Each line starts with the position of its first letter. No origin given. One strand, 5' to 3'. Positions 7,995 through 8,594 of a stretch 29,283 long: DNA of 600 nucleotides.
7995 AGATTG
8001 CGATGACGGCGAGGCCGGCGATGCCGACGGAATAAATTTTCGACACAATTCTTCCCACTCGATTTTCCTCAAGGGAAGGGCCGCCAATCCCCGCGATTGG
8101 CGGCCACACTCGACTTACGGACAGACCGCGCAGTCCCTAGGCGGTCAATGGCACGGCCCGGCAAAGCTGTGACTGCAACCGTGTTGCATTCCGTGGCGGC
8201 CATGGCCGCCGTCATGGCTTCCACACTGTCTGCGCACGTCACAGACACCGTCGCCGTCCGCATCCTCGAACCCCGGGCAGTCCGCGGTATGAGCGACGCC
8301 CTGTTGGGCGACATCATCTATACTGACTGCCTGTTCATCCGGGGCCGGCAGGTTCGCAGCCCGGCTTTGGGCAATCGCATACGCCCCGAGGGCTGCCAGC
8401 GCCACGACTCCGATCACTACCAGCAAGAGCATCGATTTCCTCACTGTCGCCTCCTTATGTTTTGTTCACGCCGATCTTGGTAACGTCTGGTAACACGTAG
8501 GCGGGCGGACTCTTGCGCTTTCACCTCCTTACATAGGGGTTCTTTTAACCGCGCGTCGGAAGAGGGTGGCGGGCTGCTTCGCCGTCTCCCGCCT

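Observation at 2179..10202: ECF sigma, ZAS anti-sigma, LTXXQ protein, His/Cys-rich secreted protein and a tripartite RND efflux pump in one co-directional array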

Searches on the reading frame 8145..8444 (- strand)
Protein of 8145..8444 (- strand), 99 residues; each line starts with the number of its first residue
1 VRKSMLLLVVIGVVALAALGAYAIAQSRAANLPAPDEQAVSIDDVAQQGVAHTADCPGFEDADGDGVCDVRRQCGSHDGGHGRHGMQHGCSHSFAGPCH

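Call 5: search_protein_families(library=pfam, proteins=[window:8145-8444:-], max_evalue=0.01)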
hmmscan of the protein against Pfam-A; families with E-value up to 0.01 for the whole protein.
window:8145-8444:- (99 aa): 0 families

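Call 6: search_protein_families(library=ncbifam, proteins=[window:8145-8444:-], max_evalue=0.01)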
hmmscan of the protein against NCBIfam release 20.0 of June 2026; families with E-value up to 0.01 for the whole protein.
window:8145-8444:- (99 aa): 0 families

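Call 9: find_encoding_contigs(protein=window:8145-8444:-, flank=10000, max_places=6)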
Protein window:8145-8444:- (99 aa): no gene with exactly this product is on record in the collection.

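Call 17: find_homologous_proteins(query=window:8145-8444:-, max_evalue=0.01)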
Query window:8145-8444:- (99 aa): 1 proteins with E <= 0.01 among 30 candidates.
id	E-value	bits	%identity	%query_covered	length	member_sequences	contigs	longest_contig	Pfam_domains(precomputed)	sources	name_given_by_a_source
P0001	1.1e-59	217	100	100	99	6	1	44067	-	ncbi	-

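Call 26: find_related_loci(query=A1, collection=genome_contigs, flank=10000)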
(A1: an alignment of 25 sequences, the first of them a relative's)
Query A1 (181 aa) in genome_contigs; peptide patterns used: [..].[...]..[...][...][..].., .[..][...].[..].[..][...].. (x = any residue, [..] = any of these).
305 stretches matched a pattern; 54 encode a relative of the query (tblastn E <= 1e-3); 54 distinct loci.
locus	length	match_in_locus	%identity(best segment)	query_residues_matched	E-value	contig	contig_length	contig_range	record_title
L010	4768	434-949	63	1-171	1e-68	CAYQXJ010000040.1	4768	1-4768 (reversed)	MAG TPA_asm: uncultured candidatus Brocadiaceae bacterium isolate SRP141376_co1_249 genome assembly, contig: NODE_28447_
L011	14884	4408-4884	68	1-159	2e-64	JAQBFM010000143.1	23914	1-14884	MAG: Lentisphaerales bacterium isolate MAG_440_bin-20 440_bin-20_ctg-143, whole genome shotgun sequence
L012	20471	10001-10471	59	1-154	1e-56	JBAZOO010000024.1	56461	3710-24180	MAG: Lentisphaeria bacterium isolate SO_2017_LW4_98 scaffold_442_c2_LW137-91_2017, whole genome shotgun sequence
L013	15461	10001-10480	57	1-163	4e-55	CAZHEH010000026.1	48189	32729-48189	MAG TPA_asm: uncultured Planctomycetaceae bacterium isolate binchicken_co17_320 genome assembly, contig: NODE_2225_lengt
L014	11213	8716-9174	58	1-154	3e-55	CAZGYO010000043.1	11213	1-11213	MAG TPA_asm: uncultured Victivallales bacterium isolate SRP141376_co4_271 genome assembly, contig: NODE_9631_length_1121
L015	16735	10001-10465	57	1-157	1e-53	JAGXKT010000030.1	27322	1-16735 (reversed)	MAG: Phycisphaerae bacterium isolate GSL_GB14_14 NODE_278_length_27322_cov_14.4397, whole genome shotgun sequence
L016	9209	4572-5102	52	1-174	3e-53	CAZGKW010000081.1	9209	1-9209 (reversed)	MAG TPA_asm: uncultured Anaerolineales bacterium isolate binchicken_co17_275 genome assembly, contig: NODE_15524_length_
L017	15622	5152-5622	57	3-157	3e-52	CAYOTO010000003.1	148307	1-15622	MAG TPA_asm: uncultured Pirellulales bacterium isolate binchicken_co17_372 genome assembly, contig: NODE_273_length_1483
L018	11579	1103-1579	54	1-161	3e-52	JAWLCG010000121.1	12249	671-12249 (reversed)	MAG: Phycisphaerae bacterium isolate 15dZY3.bin.36 NODE_5403_length_12249_cov_3.997284, whole genome shotgun sequence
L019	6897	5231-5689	56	1-154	5e-52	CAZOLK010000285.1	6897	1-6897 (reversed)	MAG TPA_asm: uncultured Verrucomicrobiota bacterium isolate SRP141376_co3_71 genome assembly, contig: NODE_29052_length_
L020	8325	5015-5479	57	1-157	1e-51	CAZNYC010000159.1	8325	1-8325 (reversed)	MAG TPA_asm: uncultured Anaerolineales bacterium isolate SRP141376_co2_324 genome assembly, contig: NODE_15496_length_83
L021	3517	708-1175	58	1-157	8e-52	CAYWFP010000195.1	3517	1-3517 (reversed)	MAG TPA_asm: uncultured Planctomycetaceae bacterium isolate SRP141376_co4_221 genome assembly, contig: NODE_44562_length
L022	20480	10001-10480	54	1-157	4e-51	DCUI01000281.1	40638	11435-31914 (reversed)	MAG TPA_asm: Phycisphaerales bacterium UBA2218 UBA2218_contig_50558, whole genome shotgun sequence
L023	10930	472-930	57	1-154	8e-51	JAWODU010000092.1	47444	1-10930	MAG: Kiritimatiellia bacterium isolate BLK5-2.bin.47 k191_2068410, whole genome shotgun sequence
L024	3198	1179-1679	52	1-164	2e-50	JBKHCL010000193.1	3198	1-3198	MAG: Phycisphaerae bacterium isolate D1M02_5 NODE_12726_length_3198_cov_20.862870, whole genome shotgun sequence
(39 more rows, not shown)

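Call 29: search_solved_structures(query=A1, max_evalue=10, show_alignments=3)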
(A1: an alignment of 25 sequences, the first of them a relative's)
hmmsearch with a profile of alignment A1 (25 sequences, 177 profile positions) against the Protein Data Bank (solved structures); distinct sequences matched with E-value up to 10: 11.
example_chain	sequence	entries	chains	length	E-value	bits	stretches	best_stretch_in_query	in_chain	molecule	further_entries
9rgy_A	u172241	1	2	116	0.73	12.7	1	49-119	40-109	sc-apCC3-CW-0NTT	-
5i8l_A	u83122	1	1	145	0.77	12.6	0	64-113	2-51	Lysozyme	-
9drn_B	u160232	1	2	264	0.87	12.4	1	9-80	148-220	Biotin--[acetyl-CoA-carboxylase] ligase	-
9drk_A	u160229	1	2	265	0.88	12.4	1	9-80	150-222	Biotin--[acetyl-CoA-carboxylase] ligase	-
3l1a_A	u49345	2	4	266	0.88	12.4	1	9-80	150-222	BirA bifunctional protein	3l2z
2cgh_A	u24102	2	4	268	0.9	12.4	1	9-80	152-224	BIOTIN LIGASE | BirA bifunctional protein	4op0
3rux_A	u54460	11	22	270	0.91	12.4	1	9-80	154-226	BirA bifunctional protein | Bifunctional ligase/repressor BirA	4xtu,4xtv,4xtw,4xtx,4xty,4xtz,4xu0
7aoi_BR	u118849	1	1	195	0.99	12.2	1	41-76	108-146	mL84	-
6hiv_BR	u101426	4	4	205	1.1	12.1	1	41-76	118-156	mL84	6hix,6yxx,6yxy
3jb9_e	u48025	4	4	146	1.1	12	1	60-90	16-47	Pre-mRNA-splicing factor cwf14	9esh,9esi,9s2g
9qwr_A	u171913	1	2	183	5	9.9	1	57-123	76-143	MICOS complex subunit MIC60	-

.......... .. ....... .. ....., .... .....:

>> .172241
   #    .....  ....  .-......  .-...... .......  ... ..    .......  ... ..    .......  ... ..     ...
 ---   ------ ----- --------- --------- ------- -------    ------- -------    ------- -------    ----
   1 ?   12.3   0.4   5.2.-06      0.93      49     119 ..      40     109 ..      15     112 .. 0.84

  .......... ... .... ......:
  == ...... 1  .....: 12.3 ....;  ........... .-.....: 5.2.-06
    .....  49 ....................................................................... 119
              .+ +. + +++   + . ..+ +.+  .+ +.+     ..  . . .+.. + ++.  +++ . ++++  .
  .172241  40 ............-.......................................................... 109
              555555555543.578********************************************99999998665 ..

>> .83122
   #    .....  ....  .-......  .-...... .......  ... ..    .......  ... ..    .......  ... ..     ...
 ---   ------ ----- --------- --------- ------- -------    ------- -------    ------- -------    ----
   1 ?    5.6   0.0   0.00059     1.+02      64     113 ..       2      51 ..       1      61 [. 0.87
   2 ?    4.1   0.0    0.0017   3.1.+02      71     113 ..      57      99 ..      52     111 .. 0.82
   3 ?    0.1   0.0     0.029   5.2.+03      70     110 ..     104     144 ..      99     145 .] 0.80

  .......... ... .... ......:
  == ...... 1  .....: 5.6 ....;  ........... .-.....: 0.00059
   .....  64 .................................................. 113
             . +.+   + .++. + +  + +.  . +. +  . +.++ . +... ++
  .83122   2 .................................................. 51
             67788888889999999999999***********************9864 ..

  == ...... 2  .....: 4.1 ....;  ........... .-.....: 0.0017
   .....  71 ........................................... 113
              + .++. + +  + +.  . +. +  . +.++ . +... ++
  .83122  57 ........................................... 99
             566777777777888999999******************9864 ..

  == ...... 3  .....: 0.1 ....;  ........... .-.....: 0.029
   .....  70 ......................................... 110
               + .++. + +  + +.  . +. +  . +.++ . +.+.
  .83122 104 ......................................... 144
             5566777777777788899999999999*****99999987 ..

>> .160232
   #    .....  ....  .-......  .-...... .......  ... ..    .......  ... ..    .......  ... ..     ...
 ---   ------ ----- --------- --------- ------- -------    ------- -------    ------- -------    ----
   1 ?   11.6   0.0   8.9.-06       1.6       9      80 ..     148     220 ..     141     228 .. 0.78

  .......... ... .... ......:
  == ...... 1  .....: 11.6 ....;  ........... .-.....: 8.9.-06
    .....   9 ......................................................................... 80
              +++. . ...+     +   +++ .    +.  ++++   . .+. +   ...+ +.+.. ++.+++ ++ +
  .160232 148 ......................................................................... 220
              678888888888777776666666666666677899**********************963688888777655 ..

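Call 31: search_protein_representatives(protein=window:8145-8444:-)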
Query: 99 residues. Proteins with E-value up to 0.001 (for the whole library): 38; up to 1e-10: 6; up to 1e-30: 1. The best 38 are listed.
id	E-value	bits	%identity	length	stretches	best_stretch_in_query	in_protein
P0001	3.4e-60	216.6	100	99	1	1-99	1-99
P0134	2.9e-24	101.3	36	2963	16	29-73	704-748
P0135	2.0e-16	76.1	46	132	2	50-99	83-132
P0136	5.3e-15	71.6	38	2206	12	28-68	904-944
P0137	1.1e-13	67.3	50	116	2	47-99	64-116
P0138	9.4e-11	58.0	38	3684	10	24-66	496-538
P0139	5.1e-10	55.6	49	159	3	1-79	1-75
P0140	6.9e-08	48.7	39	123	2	54-88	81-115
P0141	1.3e-07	47.9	48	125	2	1-71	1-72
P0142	2.7e-07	46.8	35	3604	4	24-66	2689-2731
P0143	8.6e-07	45.2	41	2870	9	22-69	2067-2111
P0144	1.4e-06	44.6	29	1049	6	29-80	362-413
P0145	1.8e-06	44.2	42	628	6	55-86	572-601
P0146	4.9e-06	42.8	38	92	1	1-78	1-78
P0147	6.2e-06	42.5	36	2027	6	23-65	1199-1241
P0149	1.3e-05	41.4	47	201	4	10-75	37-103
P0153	3.5e-05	40.1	49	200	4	54-91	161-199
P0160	2.4e-04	37.4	52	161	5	55-77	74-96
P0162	2.8e-04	37.2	36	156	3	9-80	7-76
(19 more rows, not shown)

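Call 33: search_protein_families(library=pfam, proteins=[P0135, P0137, P0149, P0153, P0160, P0162, P0141], max_evalue=1)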
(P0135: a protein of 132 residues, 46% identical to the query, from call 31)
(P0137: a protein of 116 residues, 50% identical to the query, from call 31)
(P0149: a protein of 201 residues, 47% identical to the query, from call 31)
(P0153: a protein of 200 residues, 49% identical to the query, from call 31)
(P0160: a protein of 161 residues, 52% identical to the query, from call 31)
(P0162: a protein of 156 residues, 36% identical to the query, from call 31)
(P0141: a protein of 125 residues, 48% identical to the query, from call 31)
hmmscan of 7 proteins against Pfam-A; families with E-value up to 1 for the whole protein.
P0135 (132 aa): 1 family
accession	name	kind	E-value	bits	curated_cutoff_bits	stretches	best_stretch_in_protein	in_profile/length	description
PF12606.13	RELT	-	0.88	9.2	25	0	5-17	7-19/42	Tumour necrosis factor receptor superfamily member 19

P0137 (116 aa): 1 family
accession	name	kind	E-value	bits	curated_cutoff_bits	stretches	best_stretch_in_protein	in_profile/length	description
PF19650.4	DUF6153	-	0.43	11.8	27.7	0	4-73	2-66/116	Family of unknown function (DUF6153)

P0149 (201 aa): 2 families
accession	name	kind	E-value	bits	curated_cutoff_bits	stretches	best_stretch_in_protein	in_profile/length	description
PF11837.13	INV_N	-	0.17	12.8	27.8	1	17-81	22-82/109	Beta-fructofuranosidase, N-terminal domain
PF05987.18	DUF898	-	0.23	11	28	1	5-59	169-223/336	Bacterial protein of unknown function (DUF898)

P0153 (200 aa): 1 family
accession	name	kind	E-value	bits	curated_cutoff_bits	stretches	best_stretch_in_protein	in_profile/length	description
PF08139.17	LPAM_1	-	0.61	11.1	20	0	1-15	1-15/18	Prokaryotic membrane lipoprotein lipid attachment site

P0160 (161 aa): 1 family
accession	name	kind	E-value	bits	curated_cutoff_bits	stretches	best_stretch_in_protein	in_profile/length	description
PF13202.12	EF-hand_5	-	0.065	13.2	25.9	0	134-141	7-14/25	EF hand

P0162 (156 aa): 1 family
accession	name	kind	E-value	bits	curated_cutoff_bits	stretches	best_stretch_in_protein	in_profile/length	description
PF13517.12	FG-GAP_3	-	0.026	15.5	26.9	0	128-146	38-56/61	FG-GAP-like repeat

P0141 (125 aa): 6 families
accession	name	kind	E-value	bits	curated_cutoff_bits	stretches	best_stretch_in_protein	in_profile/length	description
PF22807.2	TrAA12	-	0.0045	15.8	30.9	1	50-113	380-441/463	TrAA12-like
PF20087.4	DUF6479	-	0.1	13.5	25.4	1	6-51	23-67/120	Family of unknown function (DUF6479)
PF08139.17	LPAM_1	-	0.13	13.2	20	1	1-15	1-15/18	Prokaryotic membrane lipoprotein lipid attachment site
PF12028.13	DUF3515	-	0.13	12.4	27.6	1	4-55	4-54/159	Protein of unknown function (DUF3515)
PF13663.11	DUF4148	-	0.23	12.3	27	1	8-45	5-39/62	Domain of unknown function (DUF4148)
PF23379.1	DUF7096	-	0.25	11.6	27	1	1-50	1-49/208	Domain of unknown function (DUF7096)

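Call 34: search_protein_families(library=ncbifam, proteins=[P0135, P0137, P0149, P0153, P0160, P0162, P0141], max_evalue=1)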
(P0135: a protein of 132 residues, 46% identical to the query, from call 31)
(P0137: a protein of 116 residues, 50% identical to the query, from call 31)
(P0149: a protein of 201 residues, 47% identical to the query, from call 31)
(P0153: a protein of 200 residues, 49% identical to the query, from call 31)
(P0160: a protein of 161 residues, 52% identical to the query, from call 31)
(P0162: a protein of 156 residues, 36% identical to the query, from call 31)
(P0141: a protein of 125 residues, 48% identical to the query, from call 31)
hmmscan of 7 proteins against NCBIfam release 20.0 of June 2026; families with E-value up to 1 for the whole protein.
P0135 (132 aa): 1 family
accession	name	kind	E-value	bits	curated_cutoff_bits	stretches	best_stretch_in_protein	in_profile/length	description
NF002597.0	PRK02251.2-3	equivalog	0.11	12.8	120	1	5-41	39-76/93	putative septation inhibitor protein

P0137 (116 aa): 2 families
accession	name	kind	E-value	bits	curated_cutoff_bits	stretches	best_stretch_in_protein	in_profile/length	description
NF045773.1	cytochro_C550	exception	0.025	14.5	125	1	5-55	12-64/118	cytochrome c550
NF050142.1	PG1828_fam_lipo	equivalog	0.085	13.6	50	1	1-45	1-44/59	PG1828 family lipoprotein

P0149 (201 aa): 4 families
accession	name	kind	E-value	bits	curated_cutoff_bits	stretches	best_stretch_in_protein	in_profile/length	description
NF033765.2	gliding_CglD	equivalog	0.00018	19.4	400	1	80-177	199-298/1124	adventurous gliding motility lipoprotein CglD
NF041335.1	surf_glcprot_Halo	equivalog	0.19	9.8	1100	1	26-99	12-84/862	ArtA-dependent S-layer glycoprotein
NF051432.1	PepSY_MTB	domain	0.45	11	60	1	19-76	5-60/101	PepSY domain-containing protein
NF051431.1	Rv0361_Cterm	subfamily_domain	0.46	10.7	37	1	19-88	3-68/140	Rv0361 family membrane protein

P0153 (200 aa): 1 family
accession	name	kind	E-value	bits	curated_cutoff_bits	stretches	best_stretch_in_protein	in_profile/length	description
NF041609.1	esterase_EstP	equivalog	0.037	12.3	1000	1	3-78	3-77/642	esterase EstP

P0160 (161 aa): 1 family
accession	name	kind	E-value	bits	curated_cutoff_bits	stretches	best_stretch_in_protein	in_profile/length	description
TIGR04131.1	Bac_Flav_CTERM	domain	0.22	11.7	35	0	132-151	4-23/85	T9SS type B sorting domain-containing protein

P0162 (156 aa): 1 family
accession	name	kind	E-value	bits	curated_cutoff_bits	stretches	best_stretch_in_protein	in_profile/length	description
NF053838.1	hit_Bd0108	equivalog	0.048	14.2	40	1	1-43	1-37/94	predatory lifecycle switch protein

P0141 (125 aa): 1 family
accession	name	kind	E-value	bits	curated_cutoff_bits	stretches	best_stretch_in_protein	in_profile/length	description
NF033636.1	acid_shock_Asr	equivalog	0.48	11.2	50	1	1-53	1-42/119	acid resistance repetitive basic protein Asr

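Call 37: predict_structure(alignment_id=A1)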
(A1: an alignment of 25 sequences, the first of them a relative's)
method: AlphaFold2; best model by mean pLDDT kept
length: 181 residues; sequences in the alignment: 25
mean_pLDDT: 80.3   pTM: 0.60
mean pLDDT of the five models: 80.3, 79.2, 76.9, 75.7, 74.6
residues with pLDDT >= 90: 91; 70-90: 33; 50-70: 50; < 50: 7
segments of 3 or more residues with pLDDT < 50: 37-39
pLDDT, mean of each block of 10 residues (from residue 1): 79 81 65 50 72 92 94 96 97 98 98 97 95 95 78 52 52 58 61
secondary structure, 60 per line:
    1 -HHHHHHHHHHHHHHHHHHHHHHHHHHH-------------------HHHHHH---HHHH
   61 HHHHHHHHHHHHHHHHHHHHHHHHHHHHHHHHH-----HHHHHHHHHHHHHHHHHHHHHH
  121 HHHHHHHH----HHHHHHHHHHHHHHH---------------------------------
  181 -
elements in order: H2-28 H48-53 H57-93 H99-128 H133-147
